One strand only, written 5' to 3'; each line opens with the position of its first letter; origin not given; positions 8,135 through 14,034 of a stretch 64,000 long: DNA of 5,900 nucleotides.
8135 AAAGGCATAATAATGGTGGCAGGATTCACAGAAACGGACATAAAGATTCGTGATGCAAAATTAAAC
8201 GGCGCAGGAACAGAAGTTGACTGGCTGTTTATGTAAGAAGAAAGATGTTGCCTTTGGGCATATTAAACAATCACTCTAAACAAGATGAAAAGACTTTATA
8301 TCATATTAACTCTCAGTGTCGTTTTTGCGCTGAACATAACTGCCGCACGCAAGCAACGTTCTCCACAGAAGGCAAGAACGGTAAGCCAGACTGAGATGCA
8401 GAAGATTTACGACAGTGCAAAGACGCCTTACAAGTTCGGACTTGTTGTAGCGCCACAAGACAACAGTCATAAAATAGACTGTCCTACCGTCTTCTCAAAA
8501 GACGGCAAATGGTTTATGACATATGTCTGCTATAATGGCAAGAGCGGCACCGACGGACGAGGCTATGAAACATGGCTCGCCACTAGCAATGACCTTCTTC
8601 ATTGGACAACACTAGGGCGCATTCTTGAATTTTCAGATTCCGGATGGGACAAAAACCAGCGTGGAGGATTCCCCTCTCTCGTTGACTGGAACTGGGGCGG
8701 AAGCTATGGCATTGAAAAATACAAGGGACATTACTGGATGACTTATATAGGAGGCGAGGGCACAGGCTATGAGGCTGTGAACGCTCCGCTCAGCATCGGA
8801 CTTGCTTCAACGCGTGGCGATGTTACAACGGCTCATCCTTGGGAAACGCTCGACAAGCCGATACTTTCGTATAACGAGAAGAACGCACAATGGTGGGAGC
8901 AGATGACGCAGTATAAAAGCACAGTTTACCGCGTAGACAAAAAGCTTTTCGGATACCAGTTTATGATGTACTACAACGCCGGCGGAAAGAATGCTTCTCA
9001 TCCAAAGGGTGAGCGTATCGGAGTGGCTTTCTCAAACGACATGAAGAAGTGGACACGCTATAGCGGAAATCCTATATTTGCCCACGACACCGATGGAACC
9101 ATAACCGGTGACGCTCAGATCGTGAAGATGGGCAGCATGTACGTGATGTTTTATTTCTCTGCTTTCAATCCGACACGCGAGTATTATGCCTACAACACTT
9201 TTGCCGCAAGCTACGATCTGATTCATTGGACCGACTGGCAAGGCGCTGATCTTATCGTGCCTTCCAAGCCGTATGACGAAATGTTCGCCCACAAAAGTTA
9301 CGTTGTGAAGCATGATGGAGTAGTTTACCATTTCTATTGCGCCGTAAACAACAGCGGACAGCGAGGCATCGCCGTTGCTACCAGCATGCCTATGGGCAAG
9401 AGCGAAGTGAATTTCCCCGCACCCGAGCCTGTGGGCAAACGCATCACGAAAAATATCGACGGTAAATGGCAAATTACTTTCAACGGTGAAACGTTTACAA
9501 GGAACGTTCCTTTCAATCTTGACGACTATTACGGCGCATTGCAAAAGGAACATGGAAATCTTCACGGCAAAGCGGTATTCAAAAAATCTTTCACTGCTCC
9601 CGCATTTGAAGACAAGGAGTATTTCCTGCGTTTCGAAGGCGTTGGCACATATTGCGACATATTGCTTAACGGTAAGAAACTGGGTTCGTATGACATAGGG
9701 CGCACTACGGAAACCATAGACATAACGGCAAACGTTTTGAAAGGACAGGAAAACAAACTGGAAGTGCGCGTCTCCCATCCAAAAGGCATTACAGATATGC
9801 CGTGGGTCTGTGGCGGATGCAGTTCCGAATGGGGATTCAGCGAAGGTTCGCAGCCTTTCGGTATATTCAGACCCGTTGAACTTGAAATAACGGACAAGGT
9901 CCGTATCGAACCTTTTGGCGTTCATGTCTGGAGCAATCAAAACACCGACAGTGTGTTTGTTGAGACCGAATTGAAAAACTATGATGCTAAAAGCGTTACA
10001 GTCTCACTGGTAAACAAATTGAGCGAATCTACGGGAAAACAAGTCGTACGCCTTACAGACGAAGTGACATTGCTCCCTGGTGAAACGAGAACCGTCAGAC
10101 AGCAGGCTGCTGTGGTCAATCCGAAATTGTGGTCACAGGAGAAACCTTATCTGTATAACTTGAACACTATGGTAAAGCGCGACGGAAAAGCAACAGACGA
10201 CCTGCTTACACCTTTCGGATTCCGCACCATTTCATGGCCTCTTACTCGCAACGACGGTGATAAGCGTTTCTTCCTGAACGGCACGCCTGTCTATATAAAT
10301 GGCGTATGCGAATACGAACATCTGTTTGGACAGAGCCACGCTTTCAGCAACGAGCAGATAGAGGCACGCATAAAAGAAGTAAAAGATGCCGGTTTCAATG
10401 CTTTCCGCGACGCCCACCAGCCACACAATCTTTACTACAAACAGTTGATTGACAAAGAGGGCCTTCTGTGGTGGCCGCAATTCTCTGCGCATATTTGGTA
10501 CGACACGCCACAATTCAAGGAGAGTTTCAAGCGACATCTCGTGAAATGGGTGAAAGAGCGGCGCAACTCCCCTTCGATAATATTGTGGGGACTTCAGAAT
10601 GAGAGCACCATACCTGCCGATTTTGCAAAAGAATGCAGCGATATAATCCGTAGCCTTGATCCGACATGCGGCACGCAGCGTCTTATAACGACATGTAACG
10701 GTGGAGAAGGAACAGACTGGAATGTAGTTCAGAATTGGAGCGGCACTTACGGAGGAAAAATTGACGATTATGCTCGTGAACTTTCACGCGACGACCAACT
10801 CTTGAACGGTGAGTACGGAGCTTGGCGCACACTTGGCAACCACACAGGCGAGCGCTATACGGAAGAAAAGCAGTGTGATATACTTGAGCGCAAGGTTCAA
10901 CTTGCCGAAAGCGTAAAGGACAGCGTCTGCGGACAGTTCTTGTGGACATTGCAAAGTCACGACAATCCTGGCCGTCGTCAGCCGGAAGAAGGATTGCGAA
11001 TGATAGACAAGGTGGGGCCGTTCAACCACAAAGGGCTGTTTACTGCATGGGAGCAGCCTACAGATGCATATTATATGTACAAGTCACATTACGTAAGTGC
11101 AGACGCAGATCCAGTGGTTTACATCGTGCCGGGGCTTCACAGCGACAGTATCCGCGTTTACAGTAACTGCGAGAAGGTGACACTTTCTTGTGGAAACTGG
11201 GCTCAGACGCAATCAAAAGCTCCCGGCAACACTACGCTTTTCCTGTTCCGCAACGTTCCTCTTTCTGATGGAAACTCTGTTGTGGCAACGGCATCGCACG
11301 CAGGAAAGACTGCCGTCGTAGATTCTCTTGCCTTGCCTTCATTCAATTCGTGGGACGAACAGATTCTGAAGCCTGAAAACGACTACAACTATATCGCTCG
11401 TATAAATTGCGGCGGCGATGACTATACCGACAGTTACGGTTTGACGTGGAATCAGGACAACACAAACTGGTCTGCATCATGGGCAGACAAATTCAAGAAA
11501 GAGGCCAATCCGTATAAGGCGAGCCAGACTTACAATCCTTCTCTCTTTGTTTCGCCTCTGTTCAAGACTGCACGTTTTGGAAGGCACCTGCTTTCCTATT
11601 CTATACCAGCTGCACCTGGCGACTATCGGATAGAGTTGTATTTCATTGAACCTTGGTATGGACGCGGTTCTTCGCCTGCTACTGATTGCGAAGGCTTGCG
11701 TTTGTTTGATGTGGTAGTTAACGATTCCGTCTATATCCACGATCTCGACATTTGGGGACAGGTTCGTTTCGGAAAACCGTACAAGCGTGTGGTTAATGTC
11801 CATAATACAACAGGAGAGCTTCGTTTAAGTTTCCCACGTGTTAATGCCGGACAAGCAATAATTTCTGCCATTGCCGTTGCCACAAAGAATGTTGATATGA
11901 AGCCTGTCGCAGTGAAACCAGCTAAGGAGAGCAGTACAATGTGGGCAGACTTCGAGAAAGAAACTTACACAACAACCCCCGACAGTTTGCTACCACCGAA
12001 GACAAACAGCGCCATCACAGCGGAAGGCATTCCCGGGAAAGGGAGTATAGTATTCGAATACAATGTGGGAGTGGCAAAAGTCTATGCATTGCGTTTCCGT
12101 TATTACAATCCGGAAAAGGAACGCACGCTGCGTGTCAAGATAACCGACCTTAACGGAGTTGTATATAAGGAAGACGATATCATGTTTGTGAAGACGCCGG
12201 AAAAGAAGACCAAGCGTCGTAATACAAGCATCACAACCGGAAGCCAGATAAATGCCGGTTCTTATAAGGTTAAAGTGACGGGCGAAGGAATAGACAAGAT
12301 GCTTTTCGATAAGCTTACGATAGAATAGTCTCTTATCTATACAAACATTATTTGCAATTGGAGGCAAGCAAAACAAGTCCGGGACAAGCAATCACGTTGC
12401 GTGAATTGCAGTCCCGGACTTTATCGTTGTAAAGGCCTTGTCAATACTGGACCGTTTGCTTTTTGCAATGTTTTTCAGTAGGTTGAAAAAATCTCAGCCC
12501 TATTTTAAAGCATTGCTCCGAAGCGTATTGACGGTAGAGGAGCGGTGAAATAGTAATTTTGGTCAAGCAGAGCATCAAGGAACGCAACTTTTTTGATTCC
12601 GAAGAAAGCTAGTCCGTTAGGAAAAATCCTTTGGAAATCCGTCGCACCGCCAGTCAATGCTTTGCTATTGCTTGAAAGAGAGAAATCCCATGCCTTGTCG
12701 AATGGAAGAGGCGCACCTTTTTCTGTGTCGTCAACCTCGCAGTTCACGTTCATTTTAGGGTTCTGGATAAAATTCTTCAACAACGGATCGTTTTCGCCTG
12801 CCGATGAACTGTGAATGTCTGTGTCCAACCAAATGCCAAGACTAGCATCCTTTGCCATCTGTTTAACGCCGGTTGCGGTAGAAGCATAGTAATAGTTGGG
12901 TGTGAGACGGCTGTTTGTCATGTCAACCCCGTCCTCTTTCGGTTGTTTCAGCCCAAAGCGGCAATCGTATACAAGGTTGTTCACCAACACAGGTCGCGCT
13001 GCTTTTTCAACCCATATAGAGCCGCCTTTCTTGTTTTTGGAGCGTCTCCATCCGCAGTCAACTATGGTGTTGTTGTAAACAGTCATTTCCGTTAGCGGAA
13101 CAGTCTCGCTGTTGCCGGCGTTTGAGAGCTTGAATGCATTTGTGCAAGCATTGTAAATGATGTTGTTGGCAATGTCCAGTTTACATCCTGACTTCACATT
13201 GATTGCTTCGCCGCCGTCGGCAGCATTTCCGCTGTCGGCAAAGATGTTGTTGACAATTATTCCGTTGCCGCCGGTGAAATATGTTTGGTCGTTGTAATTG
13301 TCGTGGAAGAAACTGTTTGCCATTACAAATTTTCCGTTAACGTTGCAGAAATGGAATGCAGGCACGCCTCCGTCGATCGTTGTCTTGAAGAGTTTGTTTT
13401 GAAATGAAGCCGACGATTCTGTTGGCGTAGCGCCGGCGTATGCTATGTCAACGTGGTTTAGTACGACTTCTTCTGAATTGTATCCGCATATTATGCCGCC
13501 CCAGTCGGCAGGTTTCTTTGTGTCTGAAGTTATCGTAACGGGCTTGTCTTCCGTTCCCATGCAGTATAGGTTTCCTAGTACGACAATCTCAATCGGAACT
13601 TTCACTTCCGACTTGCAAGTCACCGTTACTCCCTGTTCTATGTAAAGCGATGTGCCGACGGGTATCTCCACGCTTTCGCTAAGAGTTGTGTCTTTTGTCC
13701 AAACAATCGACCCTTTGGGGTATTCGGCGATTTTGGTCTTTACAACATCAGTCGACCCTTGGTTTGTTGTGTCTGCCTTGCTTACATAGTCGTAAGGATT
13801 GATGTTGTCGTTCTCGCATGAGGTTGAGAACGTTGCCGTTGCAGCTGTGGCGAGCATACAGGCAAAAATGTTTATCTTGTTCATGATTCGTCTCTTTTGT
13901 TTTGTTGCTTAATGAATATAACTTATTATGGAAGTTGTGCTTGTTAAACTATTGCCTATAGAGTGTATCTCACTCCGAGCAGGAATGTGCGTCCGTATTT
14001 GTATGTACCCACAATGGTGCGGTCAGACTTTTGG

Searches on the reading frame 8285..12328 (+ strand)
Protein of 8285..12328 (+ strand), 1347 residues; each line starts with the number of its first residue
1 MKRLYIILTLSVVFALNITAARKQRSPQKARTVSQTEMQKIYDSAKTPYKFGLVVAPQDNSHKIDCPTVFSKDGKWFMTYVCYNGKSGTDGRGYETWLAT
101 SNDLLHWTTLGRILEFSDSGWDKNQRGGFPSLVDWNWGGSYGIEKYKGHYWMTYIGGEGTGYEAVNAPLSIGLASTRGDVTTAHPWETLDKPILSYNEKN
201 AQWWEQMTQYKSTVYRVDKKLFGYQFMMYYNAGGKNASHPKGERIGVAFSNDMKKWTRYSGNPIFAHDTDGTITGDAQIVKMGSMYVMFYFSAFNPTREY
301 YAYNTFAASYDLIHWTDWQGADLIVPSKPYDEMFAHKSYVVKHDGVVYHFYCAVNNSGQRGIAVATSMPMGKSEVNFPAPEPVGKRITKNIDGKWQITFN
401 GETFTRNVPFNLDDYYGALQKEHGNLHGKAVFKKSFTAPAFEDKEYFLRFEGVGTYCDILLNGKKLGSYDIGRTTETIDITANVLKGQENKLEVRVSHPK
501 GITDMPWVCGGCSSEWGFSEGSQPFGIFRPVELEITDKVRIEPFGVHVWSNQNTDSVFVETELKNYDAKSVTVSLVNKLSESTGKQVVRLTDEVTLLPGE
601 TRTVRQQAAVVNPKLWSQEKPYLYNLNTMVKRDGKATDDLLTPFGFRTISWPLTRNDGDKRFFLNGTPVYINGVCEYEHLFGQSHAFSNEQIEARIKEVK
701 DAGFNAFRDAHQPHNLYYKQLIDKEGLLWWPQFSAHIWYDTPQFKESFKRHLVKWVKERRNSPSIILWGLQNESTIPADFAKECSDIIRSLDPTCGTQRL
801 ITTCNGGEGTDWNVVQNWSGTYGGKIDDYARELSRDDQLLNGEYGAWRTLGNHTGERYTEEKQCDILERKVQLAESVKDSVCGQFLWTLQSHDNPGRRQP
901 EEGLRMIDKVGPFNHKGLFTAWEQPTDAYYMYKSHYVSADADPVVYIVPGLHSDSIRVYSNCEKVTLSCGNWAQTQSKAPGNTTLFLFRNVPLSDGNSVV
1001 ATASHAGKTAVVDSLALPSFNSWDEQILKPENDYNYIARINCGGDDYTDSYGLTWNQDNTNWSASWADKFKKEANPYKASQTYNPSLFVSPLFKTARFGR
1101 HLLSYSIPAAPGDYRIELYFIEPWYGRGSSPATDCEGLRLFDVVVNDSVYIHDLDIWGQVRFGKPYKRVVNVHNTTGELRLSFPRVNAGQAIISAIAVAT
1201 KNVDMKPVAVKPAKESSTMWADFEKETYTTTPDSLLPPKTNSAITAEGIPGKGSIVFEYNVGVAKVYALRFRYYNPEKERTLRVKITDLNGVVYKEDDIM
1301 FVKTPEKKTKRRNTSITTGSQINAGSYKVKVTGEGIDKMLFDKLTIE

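Call 15: search_protein_families(library=pfam, proteins=[window:8285-12328:+], max_evalue=0.0001)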
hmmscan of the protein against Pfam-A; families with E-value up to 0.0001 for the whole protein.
window:8285-12328:+ (1347 aa): 5 families
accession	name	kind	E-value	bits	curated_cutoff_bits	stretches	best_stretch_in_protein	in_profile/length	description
PF11721.14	Malectin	-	1.7e-25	90.3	23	1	1037-1196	2-152/163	Malectin domain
PF00703.27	Glyco_hydro_2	-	1.5e-16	61.5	23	1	551-647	14-109/109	Glycosyl hydrolases family 2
PF02836.23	Glyco_hydro_2_C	-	6.5e-16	58.8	21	1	659-802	5-159/302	Glycosyl hydrolases family 2, TIM barrel domain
PF22666.2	Glyco_hydro_2_N2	-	4.2e-09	37.1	27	1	430-499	50-120/167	Glycosyl hydrolase 2 galactose-binding domain-like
PF02837.24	Glyco_hydro_2_N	-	2.4e-06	28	28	1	424-505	61-145/169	Glycosyl hydrolases family 2, sugar binding domain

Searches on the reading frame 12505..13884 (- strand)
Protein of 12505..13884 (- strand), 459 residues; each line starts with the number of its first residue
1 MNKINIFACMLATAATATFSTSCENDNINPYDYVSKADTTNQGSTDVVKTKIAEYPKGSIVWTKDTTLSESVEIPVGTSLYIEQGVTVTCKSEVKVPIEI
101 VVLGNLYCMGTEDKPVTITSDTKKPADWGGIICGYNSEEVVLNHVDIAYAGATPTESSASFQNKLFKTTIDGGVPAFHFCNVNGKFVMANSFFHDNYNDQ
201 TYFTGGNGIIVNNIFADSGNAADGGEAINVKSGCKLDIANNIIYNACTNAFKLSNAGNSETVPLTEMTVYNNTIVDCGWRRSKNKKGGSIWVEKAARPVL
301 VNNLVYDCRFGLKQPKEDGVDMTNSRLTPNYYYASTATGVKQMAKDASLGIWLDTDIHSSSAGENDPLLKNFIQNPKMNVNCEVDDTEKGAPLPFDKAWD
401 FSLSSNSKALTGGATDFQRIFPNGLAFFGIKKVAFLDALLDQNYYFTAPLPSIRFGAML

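Call 15: search_protein_families(library=pfam, proteins=[window:12505-13884:-], max_evalue=0.0001)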
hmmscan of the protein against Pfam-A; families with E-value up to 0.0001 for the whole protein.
window:12505-13884:- (459 aa): 1 family
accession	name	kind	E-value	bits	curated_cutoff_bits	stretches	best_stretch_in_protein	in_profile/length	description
PF13229.12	Beta_helix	-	9.5e-09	35.5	25.9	2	226-328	24-111/158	Right handed beta helix region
